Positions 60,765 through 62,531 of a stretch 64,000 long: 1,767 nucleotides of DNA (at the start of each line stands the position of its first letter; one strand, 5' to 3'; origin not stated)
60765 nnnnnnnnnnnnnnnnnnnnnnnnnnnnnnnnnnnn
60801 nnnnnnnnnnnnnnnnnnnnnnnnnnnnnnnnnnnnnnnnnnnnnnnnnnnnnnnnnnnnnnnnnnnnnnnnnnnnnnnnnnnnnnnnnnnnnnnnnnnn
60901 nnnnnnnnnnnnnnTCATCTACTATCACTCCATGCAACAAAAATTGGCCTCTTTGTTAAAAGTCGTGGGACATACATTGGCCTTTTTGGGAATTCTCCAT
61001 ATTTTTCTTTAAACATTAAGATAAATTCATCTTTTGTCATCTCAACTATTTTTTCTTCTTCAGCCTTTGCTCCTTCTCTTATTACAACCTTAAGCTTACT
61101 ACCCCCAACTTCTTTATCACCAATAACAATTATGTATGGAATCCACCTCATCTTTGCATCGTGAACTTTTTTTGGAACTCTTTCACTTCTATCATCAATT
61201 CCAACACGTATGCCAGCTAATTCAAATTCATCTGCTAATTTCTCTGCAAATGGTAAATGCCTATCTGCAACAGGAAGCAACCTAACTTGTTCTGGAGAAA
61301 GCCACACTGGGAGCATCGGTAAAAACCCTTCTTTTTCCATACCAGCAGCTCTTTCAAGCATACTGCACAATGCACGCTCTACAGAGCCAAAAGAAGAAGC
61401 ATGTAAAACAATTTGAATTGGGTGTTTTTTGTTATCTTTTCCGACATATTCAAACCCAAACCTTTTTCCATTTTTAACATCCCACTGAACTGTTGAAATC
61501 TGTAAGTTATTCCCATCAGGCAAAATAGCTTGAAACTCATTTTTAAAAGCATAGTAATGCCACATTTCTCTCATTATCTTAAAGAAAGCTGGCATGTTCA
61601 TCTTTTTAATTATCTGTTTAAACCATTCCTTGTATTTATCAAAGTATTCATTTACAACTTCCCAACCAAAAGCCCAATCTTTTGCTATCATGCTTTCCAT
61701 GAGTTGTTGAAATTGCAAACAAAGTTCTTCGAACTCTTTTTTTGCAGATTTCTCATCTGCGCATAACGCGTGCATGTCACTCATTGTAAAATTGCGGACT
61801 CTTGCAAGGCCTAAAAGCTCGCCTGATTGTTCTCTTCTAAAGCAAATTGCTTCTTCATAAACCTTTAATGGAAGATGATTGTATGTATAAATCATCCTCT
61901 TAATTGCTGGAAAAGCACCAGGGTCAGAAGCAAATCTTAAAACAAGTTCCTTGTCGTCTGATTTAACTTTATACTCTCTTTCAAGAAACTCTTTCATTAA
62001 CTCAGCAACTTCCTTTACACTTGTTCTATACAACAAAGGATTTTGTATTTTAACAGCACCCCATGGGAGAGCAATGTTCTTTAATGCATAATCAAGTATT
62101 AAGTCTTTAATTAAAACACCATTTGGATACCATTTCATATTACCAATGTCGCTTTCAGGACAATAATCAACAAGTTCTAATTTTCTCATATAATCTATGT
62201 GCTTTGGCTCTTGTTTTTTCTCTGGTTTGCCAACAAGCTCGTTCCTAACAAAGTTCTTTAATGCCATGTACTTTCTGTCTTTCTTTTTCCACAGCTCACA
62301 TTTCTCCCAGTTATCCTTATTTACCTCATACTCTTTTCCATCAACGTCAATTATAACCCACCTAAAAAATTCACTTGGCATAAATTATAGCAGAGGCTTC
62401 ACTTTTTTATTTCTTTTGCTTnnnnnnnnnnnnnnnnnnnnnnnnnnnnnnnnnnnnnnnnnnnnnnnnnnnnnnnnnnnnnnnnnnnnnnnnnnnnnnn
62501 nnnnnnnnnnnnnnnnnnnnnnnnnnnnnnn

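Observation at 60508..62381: ThrRS split into a catalytic gene and a translationally coupled free-standing editing-domain gene placed downstream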

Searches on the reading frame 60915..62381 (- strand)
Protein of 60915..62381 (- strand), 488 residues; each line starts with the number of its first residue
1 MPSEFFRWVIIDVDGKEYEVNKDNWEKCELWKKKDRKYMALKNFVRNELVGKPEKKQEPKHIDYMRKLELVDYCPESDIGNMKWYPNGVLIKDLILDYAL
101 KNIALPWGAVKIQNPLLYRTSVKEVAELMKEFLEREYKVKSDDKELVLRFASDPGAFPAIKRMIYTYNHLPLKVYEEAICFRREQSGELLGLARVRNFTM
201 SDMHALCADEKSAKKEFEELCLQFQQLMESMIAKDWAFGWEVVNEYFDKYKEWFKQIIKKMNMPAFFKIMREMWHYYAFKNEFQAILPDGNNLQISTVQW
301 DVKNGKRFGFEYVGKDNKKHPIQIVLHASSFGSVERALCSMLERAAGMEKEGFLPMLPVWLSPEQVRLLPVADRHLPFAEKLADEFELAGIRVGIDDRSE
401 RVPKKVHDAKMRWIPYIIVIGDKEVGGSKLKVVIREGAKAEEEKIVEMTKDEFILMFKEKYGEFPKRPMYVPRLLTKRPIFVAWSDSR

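Call 3: search_protein_families(library=pfam, proteins=[window:60915-62381:-], max_evalue=0.1)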
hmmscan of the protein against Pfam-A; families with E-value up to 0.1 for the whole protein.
window:60915-62381:- (488 aa): 3 families
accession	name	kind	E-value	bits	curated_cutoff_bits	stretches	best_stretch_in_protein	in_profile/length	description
PF00587.30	tRNA-synt_2b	-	3.6e-23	83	29.3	1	137-343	1-177/179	tRNA synthetase class II core domain (G, H, P, S and T)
PF03129.25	HGTP_anticodon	-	9.5e-18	64.6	21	1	365-459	1-93/94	Anticodon binding domain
PF09442.15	DUF2018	-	0.08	14.4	25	0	208-266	16-71/83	Domain of unknown function (DUF2018)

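Call 4: search_protein_families(library=ncbifam, proteins=[window:60915-62381:-], max_evalue=0.1)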
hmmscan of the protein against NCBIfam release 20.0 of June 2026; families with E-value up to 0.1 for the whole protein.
window:60915-62381:- (488 aa): 12 families
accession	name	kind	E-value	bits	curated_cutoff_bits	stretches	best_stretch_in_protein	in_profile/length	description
NF003068.0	PRK03991.1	equivalog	3.4e-134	448.5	484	1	7-481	155-612/613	threonine--tRNA ligase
TIGR00418.1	thrS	equivalog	4e-96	323.2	383.65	1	35-458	149-562/565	threonine--tRNA ligase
NF011500.0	PRK14938.1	equivalog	4.5e-22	78.6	362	1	354-450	265-361/387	Ser-tRNA(Thr) hydrolase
TIGR00408.1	proS_fam_I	equivalog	1.6e-21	76.8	437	2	252-440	175-365/475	proline--tRNA ligase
NF006625.0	PRK09194.1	equivalog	3.3e-16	59.3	558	2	334-447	442-553/559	proline--tRNA ligase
NF008979.1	PRK12325.1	exception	1.4e-12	47.3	550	2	301-447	289-431/437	proline--tRNA ligase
TIGR00409.1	proS_fam_II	equivalog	1.2e-11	44.2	306.7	2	145-229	103-186/568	proline--tRNA ligase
TIGR00414.1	serS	equivalog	7.1e-09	35.2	301.65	1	52-230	133-313/418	serine--tRNA ligase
TIGR00442.1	hisS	equivalog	8.2e-07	28.3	286.75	1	364-440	325-399/406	histidine--tRNA ligase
TIGR00389.1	glyS_dimeric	equivalog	0.00031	19.4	243.3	0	143-227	154-238/565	glycine--tRNA ligase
TIGR02367.1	PylS_Cterm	equivalog_domain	0.0027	17.1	178.15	1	108-224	43-153/242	pyrrolysine--tRNA(Pyl) ligase large subunit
NF009085.0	PRK12420.1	equivalog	0.0045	16.4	540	1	381-445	354-417/426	histidine--tRNA ligase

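Call 14: find_homologous_proteins(query=window:60915-62381:-, max_evalue=1e-20)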
Query window:60915-62381:- (488 aa): 3863 proteins with E <= 1e-20 among 8000 candidates; the best 120 are listed.
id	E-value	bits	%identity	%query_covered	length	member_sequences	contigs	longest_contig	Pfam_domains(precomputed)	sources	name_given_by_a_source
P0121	0.0e+0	1117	99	100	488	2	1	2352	PF03129.26,PF00587.31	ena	-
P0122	2.2e-257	873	77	100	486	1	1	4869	PF03129.26,PF00587.31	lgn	-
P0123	6.1e-199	680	60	99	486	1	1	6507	PF03129.26,PF00587.31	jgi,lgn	jgi:threonyl-tRNA synthetase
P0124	4.5e-195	667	61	99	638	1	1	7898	PF03129.26,PF08915.17,PF00587.31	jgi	jgi:threonyl-tRNA synthetase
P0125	6.3e-195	667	60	99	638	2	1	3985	PF03129.26,PF08915.17,PF00587.31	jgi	jgi:threonyl-tRNA synthetase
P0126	1.5e-194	666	61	99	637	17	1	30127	PF03129.26,PF08915.17,PF00587.31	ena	-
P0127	5.5e-194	664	61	99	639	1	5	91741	PF03129.26,PF08915.17,PF00587.31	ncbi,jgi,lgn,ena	ncbi:MAG: threonine--tRNA ligase [Candidatus Aenigmatarchaeota archaeon]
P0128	5.5e-192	657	60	99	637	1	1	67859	PF03129.26,PF08915.17,PF00587.31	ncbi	ncbi:MAG: threonine--tRNA ligase [Candidatus Aenigmatarchaeota archaeon]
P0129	1.3e-191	656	59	99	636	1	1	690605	PF03129.26,PF08915.17,PF00587.31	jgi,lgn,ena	-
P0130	6.5e-191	654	60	99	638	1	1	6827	PF03129.26,PF08915.17,PF00587.31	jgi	jgi:threonyl-tRNA synthetase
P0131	3.9e-190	651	59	99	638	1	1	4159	PF03129.26,PF08915.17,PF00587.31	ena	-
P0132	7.0e-190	650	60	99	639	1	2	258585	PF03129.26,PF08915.17,PF00587.31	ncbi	ncbi:MAG: threonine--tRNA ligase [Candidatus Aenigmatarchaeota archaeon]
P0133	3.2e-189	648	60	99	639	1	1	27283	PF03129.26,PF08915.17,PF00587.31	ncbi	ncbi:MAG: threonine--tRNA ligase [Candidatus Aenigmatarchaeota archaeon]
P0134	3.2e-189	648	60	98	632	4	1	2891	PF03129.26,PF08915.17,PF00587.31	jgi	jgi:threonyl-tRNA synthetase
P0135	3.8e-189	648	58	98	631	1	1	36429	PF03129.26,PF08915.17,PF00587.31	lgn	-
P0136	6.2e-188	644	61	97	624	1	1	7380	PF03129.26,PF08915.17,PF00587.31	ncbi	ncbi:MAG: threonine--tRNA ligase, partial [Candidatus Aenigmatarchaeota archaeon]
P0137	8.8e-188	643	57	98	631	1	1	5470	PF03129.26,PF08915.17,PF00587.31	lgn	-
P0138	1.3e-186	639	57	99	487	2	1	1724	PF03129.26,PF00587.31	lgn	-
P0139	9.7e-185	633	57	98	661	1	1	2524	PF03129.26,PF08915.17,PF00587.31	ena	-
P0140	1.4e-184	633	58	98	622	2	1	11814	PF03129.26,PF08915.17,PF00587.31,PF25693.2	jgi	-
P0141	2.4e-184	632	57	98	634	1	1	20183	PF03129.26,PF08915.17,PF00587.31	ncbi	ncbi:MAG: threonine--tRNA ligase [Thermoproteota archaeon]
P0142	1.5e-183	629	57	98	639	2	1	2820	PF03129.26,PF08915.17,PF00587.31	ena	-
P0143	1.5e-183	629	58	99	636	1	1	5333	PF03129.26,PF08915.17,PF00587.31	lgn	-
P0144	2.1e-183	629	56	98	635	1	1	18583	PF03129.26,PF08915.17,PF00587.31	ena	-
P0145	3.3e-183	628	58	97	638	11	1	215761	PF03129.26,PF08915.17,PF00587.31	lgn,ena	-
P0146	3.9e-183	628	58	98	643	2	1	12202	PF03129.26,PF08915.17,PF00587.31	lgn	-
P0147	4.2e-183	628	58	98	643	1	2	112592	PF03129.26,PF08915.17,PF00587.31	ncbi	ncbi:MAG: threonine--tRNA ligase [Thermoproteota archaeon]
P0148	4.6e-183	628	57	98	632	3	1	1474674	PF03129.26,PF08915.17,PF00587.31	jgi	-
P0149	1.2e-182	626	58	98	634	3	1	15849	PF03129.26,PF08915.17,PF00587.31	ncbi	ncbi:MAG: threonine--tRNA ligase [Thermoproteota archaeon]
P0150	3.1e-182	625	55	98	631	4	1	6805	PF03129.26,PF08915.17,PF00587.31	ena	-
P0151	3.9e-182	625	56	99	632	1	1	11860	PF03129.26,PF08915.17,PF00587.31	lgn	-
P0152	4.5e-182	625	57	98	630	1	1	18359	PF03129.26,PF08915.17,PF00587.31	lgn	-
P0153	1.1e-181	623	57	98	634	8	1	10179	PF03129.26,PF08915.17,PF00587.31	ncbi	-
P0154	1.6e-181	623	56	98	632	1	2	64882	PF03129.26,PF08915.17,PF00587.31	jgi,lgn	jgi:threonyl-tRNA synthetase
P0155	1.8e-181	623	56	99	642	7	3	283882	PF03129.26,PF08915.17,PF00587.31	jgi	-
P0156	1.8e-181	622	56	98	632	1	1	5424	PF03129.26,PF08915.17,PF00587.31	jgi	jgi:threonyl-tRNA synthetase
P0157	2.0e-181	622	58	98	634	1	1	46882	PF03129.26,PF08915.17,PF00587.31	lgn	-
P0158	3.1e-181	622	57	98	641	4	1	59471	PF03129.26,PF08915.17,PF00587.31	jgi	-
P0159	3.2e-181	622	54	99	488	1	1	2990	PF03129.26,PF00587.31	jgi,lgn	jgi:threonyl-tRNA synthetase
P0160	3.5e-181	622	56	98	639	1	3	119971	PF03129.26,PF08915.17,PF00587.31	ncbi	ncbi:MAG: threonine--tRNA ligase [Thermoproteota archaeon]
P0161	4.1e-181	621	58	98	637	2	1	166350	PF03129.26,PF08915.17,PF00587.31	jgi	-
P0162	4.2e-181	621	57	98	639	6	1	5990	PF03129.26,PF08915.17,PF00587.31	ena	-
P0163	4.4e-181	621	58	98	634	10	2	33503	PF03129.26,PF08915.17,PF00587.31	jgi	-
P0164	6.0e-181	621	57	98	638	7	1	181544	PF03129.26,PF08915.17,PF00587.31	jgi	jgi:threonyl-tRNA synthetase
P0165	7.4e-181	620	56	98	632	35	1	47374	PF03129.26,PF08915.17,PF00587.31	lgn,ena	-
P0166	8.9e-181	620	57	98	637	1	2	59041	PF03129.26,PF08915.17,PF00587.31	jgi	-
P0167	9.0e-181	620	57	98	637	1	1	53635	PF03129.26,PF08915.17,PF00587.31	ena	-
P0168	9.1e-181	620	57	98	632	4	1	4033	PF03129.26,PF08915.17,PF00587.31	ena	-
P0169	9.1e-181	620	57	98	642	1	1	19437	PF03129.26,PF08915.17,PF00587.31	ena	-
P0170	9.1e-181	620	57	98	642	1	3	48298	PF03129.26,PF08915.17,PF00587.31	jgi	jgi:threonyl-tRNA synthetase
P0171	9.2e-181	620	57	98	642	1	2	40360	PF03129.26,PF08915.17,PF00587.31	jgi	jgi:threonyl-tRNA synthetase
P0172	9.2e-181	620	57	98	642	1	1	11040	PF03129.26,PF08915.17,PF00587.31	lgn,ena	-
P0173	9.2e-181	620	57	98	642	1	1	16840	PF03129.26,PF08915.17,PF00587.31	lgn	-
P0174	9.2e-181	620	57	98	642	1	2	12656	PF03129.26,PF08915.17,PF00587.31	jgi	-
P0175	9.2e-181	620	57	98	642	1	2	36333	PF03129.26,PF08915.17,PF00587.31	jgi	jgi:threonyl-tRNA synthetase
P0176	1.7e-180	619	55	99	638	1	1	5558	PF03129.26,PF08915.17,PF00587.31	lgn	-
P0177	1.8e-180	619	55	99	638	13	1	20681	PF03129.26,PF08915.17,PF00587.31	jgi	-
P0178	5.6e-180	618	57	98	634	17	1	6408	PF03129.26,PF08915.17,PF00587.31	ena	-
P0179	6.0e-180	618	56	98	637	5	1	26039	PF03129.26,PF08915.17,PF00587.31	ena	-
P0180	9.4e-180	617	57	98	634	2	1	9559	PF03129.26,PF08915.17,PF00587.31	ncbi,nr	ncbi:MAG: threonine--tRNA ligase [Nitrososphaerota archaeon]|nr:threonine--tRNA ligase [Nitrososphae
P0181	2.1e-179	616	55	99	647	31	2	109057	PF03129.26,PF08915.17,PF00587.31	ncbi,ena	-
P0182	2.6e-179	615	57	98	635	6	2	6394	PF03129.26,PF08915.17,PF00587.31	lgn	-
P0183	2.6e-179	615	56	97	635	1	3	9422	PF03129.26,PF08915.17,PF00587.31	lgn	-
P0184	5.7e-179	614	56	97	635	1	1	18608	PF03129.26,PF08915.17,PF00587.31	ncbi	ncbi:MAG: threonine--tRNA ligase [Candidatus Bathyarchaeia archaeon]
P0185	7.0e-179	614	55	98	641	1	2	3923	PF03129.26,PF08915.17,PF00587.31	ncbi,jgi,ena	-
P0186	1.1e-178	613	54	99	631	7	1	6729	PF03129.26,PF08915.17,PF00587.31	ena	-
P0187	1.3e-178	613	57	98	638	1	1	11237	PF03129.26,PF08915.17,PF00587.31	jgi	jgi:threonyl-tRNA synthetase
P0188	2.2e-178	612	56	98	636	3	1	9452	PF03129.26,PF08915.17,PF00587.31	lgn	-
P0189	7.8e-178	611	55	99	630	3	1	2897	PF03129.26,PF08915.17,PF00587.31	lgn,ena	-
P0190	3.5e-177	608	56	98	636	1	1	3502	PF03129.26,PF08915.17,PF00587.31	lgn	-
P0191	1.2e-176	607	56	98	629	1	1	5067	PF03129.26,PF08915.17,PF00587.31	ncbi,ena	-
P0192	2.4e-176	606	56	99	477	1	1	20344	PF03129.26,PF00587.31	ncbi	-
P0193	2.6e-176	605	54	98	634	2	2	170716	PF03129.26,PF08915.17,PF00587.31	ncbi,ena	-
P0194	3.0e-176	605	54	99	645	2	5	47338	PF03129.26,PF08915.17,PF00587.31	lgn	-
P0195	3.9e-176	605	55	98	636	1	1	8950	PF03129.26,PF08915.17,PF00587.31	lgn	-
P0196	7.5e-176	604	55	99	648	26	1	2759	PF03129.26,PF08915.17,PF00587.31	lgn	-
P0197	8.4e-175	601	56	99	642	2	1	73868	PF03129.26,PF08915.17,PF00587.31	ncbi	-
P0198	1.4e-174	600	55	99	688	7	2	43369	PF03129.26,PF08915.17,PF00587.31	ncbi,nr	ncbi:threonine--tRNA ligase [Candidatus Bathyarchaeota archaeon]|nr:threonine--tRNA ligase [Candidat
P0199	1.6e-174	600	54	98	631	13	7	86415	PF03129.26,PF08915.17,PF00587.31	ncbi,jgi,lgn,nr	ncbi:MAG TPA: threonine--tRNA ligase [Nitrososphaeria archaeon]|jgi:threonyl-tRNA synthetase|nr:thre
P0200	1.9e-173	596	54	99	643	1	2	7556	PF03129.26,PF08915.17,PF00587.31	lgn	-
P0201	2.1e-173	596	55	98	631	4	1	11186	PF03129.26,PF08915.17,PF00587.31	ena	-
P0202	2.2e-173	596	55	99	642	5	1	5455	PF03129.26,PF08915.17,PF00587.31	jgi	-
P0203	9.3e-173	594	53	99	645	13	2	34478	PF03129.26,PF08915.17,PF00587.31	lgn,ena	-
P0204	1.7e-172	593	55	99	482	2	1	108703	PF03129.26,PF00587.31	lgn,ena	-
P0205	2.9e-172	592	54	98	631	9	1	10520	PF03129.26,PF08915.17,PF00587.31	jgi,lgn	-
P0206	4.0e-172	592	55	99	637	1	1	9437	PF03129.26,PF08915.17,PF00587.31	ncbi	-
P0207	1.9e-171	589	55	98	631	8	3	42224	PF03129.26,PF08915.17,PF00587.31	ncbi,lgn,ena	-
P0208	5.7e-171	588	54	98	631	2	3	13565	PF03129.26,PF08915.17,PF00587.31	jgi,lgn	-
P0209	9.0e-171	587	54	99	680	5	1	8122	PF03129.26,PF08915.17,PF00587.31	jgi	jgi:threonyl-tRNA synthetase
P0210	1.1e-170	587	53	98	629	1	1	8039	PF03129.26,PF08915.17,PF00587.31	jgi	jgi:threonyl-tRNA synthetase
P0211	1.7e-170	586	54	98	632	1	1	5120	PF03129.26,PF08915.17,PF00587.31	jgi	-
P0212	1.9e-170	586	58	89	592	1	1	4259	PF03129.26,PF08915.17,PF00587.31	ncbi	ncbi:MAG: threonine--tRNA ligase, partial [Candidatus Bathyarchaeia archaeon]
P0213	2.0e-170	586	54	98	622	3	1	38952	PF03129.26,PF08915.17,PF00587.31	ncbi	ncbi:MAG: threonine--tRNA ligase [Nitrososphaeria archaeon]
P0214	2.9e-170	586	53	98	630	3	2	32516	PF03129.26,PF08915.17,PF00587.31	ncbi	ncbi:MAG: threonine--tRNA ligase [Conexivisphaera sp.]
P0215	2.2e-169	583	52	99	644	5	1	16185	PF03129.26,PF08915.17,PF00587.31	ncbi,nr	ncbi:MAG: threonine--tRNA ligase [Candidatus Bathyarchaeota archaeon]|nr:threonine--tRNA ligase [Can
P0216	7.5e-169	581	52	98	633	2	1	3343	PF03129.26,PF08915.17,PF00587.31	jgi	-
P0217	1.1e-167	577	52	99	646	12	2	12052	PF03129.26,PF08915.17,PF00587.31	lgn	-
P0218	1.2e-167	577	52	98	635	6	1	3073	PF03129.26,PF08915.17,PF00587.31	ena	-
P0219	4.5e-167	575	55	98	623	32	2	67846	PF03129.26,PF08915.17,PF00587.31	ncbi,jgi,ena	ncbi:MAG: threonine--tRNA ligase [Nitrososphaeria archaeon]|jgi:Threonyl-tRNA synthetase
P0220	5.2e-167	575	54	99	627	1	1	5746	PF03129.26,PF08915.17,PF00587.31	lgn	-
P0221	6.4e-167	575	52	99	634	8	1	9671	PF03129.26,PF08915.17,PF00587.31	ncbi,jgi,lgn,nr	ncbi:MAG: threonine--tRNA ligase [Candidatus Aenigmarchaeota archaeon]|nr:threonine--tRNA ligase [Ca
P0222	1.4e-166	573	55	98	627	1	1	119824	PF03129.26,PF08915.17,PF00587.31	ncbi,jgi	-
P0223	2.5e-166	573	52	99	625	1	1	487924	PF03129.26,PF08915.17,PF00587.31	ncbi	-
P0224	2.5e-166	573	53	98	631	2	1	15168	PF03129.26,PF08915.17,PF00587.31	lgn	-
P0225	4.4e-166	572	54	98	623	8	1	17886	PF03129.26,PF08915.17,PF00587.31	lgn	-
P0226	2.0e-165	570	54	98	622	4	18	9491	PF03129.26,PF08915.17,PF00587.31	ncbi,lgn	ncbi:MAG: threonine--tRNA ligase [Conexivisphaerales archaeon]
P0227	2.3e-165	569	53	98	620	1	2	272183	PF03129.26,PF08915.17,PF00587.31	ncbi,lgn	-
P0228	8.2e-165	568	53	98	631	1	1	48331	PF03129.26,PF08915.17,PF00587.31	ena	-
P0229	1.9e-164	566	54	98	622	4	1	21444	PF03129.26,PF08915.17,PF00587.31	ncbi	ncbi:MAG: threonine--tRNA ligase [Nitrososphaeria archaeon]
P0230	4.1e-164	565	53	99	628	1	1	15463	PF03129.26,PF08915.17,PF00587.31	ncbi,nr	ncbi:threonine--tRNA ligase [Candidatus Woesearchaeota archaeon]|nr:threonine--tRNA ligase [Candidat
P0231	5.0e-164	565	58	86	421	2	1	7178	PF03129.26,PF00587.31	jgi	jgi:threonyl-tRNA synthetase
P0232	8.1e-164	564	53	98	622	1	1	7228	PF03129.26,PF08915.17,PF00587.31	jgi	-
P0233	1.5e-163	563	53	99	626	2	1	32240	PF03129.26,PF08915.17,PF00587.31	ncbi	-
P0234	2.0e-163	563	52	99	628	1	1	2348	PF03129.26,PF08915.17,PF00587.31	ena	-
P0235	9.9e-163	561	52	98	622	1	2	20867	PF03129.26,PF08915.17,PF00587.31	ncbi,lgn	-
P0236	3.1e-161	556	53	98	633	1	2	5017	PF03129.26,PF08915.17,PF00587.31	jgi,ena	-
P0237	1.4e-160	554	50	98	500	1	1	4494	PF03129.26,PF00587.31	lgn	-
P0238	3.1e-159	549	53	98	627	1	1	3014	PF03129.26,PF08915.17,PF00587.31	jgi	-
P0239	3.5e-159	549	52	99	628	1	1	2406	PF03129.26,PF08915.17,PF00587.31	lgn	-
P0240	1.1e-158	547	52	98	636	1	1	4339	PF03129.26,PF08915.17,PF00587.31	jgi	-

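Call 30: find_encoding_contigs(protein=P0122, flank=4000, max_places=2)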
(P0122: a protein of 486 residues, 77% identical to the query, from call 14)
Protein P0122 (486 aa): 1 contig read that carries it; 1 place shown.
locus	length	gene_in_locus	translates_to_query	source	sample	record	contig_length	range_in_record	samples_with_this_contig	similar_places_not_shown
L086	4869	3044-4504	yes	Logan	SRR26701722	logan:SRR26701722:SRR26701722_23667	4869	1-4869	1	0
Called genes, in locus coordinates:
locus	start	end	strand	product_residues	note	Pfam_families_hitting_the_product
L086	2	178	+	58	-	?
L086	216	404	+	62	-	-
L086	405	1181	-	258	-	PF06550:SPP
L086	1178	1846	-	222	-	PF01637:ATPase_2 (faint)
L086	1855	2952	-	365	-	PF00919:UPF0004, PF04055:Radical_SAM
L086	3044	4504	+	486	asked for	PF00587:tRNA-synt_2b, PF03129:HGTP_anticodon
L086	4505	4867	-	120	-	?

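Call 31: find_encoding_contigs(protein=P0123, flank=4000, max_places=2)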
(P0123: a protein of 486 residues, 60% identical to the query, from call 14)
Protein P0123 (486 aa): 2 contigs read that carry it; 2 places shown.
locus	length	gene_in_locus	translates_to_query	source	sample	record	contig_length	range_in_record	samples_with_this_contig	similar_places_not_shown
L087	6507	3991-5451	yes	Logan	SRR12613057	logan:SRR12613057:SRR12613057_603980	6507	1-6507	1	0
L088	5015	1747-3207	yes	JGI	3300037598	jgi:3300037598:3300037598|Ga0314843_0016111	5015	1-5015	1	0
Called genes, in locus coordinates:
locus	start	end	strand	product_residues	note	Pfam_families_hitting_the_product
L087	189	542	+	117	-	-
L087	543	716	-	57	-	PF00832:Ribosomal_L39 (faint)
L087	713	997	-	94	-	PF01984:dsDNA_bind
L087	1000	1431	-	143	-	PF01090:Ribosomal_S19e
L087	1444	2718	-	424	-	PF00919:UPF0004, PF04055:Radical_SAM, PF01938:TRAM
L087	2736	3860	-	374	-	PF07690:MFS_1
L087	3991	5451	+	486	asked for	PF00587:tRNA-synt_2b, PF03129:HGTP_anticodon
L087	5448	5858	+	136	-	PF08915:tRNA-Thr_ED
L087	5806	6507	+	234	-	?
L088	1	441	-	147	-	?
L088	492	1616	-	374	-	PF07690:MFS_1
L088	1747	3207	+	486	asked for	PF00587:tRNA-synt_2b, PF03129:HGTP_anticodon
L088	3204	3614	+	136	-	PF08915:tRNA-Thr_ED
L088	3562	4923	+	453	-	-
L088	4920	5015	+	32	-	?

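Call 32: find_encoding_contigs(protein=P0204, flank=4000, max_places=2)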
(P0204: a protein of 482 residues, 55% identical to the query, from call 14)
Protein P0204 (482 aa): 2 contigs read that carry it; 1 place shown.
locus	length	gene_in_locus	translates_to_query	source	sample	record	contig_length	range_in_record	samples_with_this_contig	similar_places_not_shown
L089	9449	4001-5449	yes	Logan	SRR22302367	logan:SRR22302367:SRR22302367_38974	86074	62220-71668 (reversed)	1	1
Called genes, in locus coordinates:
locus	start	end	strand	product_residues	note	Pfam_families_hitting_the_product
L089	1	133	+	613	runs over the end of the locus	PF02934:GatB_N, PF02938:GAD (weak), PF02637:GatB_Yqey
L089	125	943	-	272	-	PF01171:ATP_bind_3, PF03054:tRNA_Me_trans (weak), PF16503:zn-ribbon_14 (weak)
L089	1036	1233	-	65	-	PF02597:ThiS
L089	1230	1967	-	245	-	PF01978:TrmB, PF11495:TrmB_EBD_N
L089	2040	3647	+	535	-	PF23545:Zn_ribbon_HMPTM, PF04055:Radical_SAM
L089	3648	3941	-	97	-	-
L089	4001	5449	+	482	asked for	PF00587:tRNA-synt_2b, PF03129:HGTP_anticodon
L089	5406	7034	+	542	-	PF00437:T2SSE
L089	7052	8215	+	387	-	PF00482:T2SSF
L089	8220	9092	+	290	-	PF00482:T2SSF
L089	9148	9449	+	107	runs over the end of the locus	PF04021:Class_IIIsignal (faint)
